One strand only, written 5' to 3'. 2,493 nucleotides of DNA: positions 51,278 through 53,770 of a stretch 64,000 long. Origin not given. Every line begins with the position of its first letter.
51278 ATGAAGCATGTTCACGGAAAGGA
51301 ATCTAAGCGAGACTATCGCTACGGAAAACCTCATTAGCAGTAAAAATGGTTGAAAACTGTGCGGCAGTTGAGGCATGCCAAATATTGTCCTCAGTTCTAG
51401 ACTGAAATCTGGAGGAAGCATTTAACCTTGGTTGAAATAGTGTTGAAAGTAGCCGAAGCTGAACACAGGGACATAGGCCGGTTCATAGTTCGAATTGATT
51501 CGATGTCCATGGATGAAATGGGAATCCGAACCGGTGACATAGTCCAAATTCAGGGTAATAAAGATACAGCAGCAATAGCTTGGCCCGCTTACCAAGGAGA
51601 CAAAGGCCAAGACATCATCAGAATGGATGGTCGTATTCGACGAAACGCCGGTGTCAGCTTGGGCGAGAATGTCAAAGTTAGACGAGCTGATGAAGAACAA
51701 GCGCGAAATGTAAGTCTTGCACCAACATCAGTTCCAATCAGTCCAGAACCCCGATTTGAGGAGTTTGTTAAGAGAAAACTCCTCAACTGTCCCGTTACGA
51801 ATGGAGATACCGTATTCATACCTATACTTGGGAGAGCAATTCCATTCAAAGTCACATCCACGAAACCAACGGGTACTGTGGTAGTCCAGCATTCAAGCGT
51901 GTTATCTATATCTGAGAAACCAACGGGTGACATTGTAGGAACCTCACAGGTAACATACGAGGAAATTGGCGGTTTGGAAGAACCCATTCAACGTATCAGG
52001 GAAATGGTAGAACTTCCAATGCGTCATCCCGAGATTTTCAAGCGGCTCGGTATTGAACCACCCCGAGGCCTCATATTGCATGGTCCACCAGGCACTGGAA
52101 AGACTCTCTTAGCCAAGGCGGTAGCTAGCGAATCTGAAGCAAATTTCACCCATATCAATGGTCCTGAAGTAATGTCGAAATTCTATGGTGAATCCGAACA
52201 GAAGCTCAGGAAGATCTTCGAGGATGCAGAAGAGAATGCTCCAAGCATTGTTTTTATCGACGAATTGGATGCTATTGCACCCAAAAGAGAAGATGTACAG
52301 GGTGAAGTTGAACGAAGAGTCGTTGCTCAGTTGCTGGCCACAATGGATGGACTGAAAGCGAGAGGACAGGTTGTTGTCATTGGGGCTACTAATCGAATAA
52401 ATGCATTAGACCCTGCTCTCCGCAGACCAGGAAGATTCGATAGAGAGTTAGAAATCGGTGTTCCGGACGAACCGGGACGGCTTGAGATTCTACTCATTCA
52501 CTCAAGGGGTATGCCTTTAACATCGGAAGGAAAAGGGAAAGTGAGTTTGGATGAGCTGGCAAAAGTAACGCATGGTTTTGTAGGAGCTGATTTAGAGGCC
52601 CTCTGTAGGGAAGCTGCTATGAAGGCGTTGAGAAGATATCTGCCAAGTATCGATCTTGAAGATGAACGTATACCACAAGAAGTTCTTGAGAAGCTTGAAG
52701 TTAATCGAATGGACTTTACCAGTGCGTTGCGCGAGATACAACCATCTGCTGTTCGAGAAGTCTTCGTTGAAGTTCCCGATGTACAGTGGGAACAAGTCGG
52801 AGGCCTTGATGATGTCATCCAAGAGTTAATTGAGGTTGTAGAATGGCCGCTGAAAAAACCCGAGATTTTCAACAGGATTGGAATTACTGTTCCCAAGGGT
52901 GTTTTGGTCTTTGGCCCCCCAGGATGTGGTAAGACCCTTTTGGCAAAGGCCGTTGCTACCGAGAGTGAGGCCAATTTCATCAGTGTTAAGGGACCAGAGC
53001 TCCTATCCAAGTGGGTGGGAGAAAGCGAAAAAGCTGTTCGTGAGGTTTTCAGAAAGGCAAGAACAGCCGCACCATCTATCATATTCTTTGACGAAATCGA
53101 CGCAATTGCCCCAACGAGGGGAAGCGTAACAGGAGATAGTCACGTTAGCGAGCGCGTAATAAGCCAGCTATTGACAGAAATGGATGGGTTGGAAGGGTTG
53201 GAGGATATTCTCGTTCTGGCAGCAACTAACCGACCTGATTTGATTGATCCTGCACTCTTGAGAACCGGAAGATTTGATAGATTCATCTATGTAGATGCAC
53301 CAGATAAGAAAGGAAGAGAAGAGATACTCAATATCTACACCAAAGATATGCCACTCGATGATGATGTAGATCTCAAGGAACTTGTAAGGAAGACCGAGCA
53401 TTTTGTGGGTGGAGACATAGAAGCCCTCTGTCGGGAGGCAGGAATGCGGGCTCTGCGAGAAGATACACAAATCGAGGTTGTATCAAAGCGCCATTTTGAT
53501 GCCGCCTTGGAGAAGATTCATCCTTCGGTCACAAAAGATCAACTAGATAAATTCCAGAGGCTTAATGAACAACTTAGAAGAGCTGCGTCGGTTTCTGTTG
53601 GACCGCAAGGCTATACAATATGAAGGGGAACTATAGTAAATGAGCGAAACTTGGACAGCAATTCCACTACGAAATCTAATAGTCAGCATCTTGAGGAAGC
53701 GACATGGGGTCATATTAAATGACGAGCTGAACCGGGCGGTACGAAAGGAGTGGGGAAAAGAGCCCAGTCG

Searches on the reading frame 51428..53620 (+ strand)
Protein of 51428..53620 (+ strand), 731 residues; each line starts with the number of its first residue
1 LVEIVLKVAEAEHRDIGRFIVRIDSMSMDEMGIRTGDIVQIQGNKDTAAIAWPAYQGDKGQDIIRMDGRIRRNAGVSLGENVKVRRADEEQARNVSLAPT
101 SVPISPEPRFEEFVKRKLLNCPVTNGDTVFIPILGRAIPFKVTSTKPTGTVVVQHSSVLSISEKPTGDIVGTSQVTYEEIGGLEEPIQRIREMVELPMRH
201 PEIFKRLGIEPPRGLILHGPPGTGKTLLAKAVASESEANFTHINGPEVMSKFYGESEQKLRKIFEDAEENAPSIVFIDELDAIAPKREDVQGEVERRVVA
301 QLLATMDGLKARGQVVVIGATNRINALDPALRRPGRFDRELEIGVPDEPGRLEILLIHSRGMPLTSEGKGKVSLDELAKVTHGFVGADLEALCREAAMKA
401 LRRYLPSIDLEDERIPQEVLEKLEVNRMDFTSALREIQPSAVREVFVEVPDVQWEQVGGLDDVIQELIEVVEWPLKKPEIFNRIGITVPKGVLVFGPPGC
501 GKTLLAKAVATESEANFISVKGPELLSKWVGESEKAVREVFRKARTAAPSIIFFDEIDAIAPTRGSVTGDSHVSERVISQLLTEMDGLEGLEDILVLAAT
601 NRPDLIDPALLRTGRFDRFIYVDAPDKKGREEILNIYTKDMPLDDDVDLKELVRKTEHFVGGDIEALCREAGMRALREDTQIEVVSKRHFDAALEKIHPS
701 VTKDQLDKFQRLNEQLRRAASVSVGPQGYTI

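Call 26: search_protein_families(library=pfam, proteins=[window:51428-53620:+], max_evalue=0.001)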
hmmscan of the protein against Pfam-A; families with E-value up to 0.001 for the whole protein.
window:51428-53620:+ (731 aa): 38 families (the best 25 are shown)
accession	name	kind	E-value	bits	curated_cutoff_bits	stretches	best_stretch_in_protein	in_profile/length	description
PF00004.35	AAA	-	3.3e-96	319.2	21.2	2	215-344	1-130/131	ATPase family associated with various cellular activities (AAA)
PF17862.7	AAA_lid_3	-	1.4e-35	120.8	27.2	2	372-412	2-42/45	AAA+ lid domain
PF02359.24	CDC48_N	-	2.1e-29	101.9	35.1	1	6-88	2-84/85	Cell division protein 48 (CDC48), N-terminal domain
PF02933.23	CDC48_2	-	7.1e-15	54.8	22.4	1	109-166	5-62/64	Cell division protein 48 (CDC48), domain 2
PF13191.12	AAA_16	-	1.2e-13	52.3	32.6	2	204-318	16-138/167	AAA ATPase domain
PF05496.18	RuvB_N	-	2.3e-13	50.6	27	2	215-331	36-149/159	Holliday junction DNA helicase RuvB P-loop domain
PF07724.20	AAA_2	-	5.2e-12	46.5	27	1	216-308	7-101/166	AAA domain (Cdc48 subfamily)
PF13173.12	AAA_14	-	2.2e-10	41.1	27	1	492-560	5-74/129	AAA domain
PF07728.20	AAA_5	-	7.1e-10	39.5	22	0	215-332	2-136/139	AAA domain (dynein-related subfamily)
PF13671.12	AAA_33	-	9.9e-10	39.3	27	1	215-322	2-79/143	AAA domain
PF13401.12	AAA_22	-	1.3e-09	38.9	27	0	215-284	8-65/130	AAA domain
PF06068.19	TIP49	-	1.6e-09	37.8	23.8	0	490-544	51-106/347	TIP49 P-loop domain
PF23902.1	AAA_lid_PRS2_C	-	5.3e-09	36.5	34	1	630-697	4-70/73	PRS2 AAA+ lid C-terminal domain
PF13521.12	AAA_28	-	1e-07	32.7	27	0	216-267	3-50/164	AAA domain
PF24883.2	NPHP3_N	-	1.8e-07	31.9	24.8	0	213-242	23-52/164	Nephrocystin 3, N-terminal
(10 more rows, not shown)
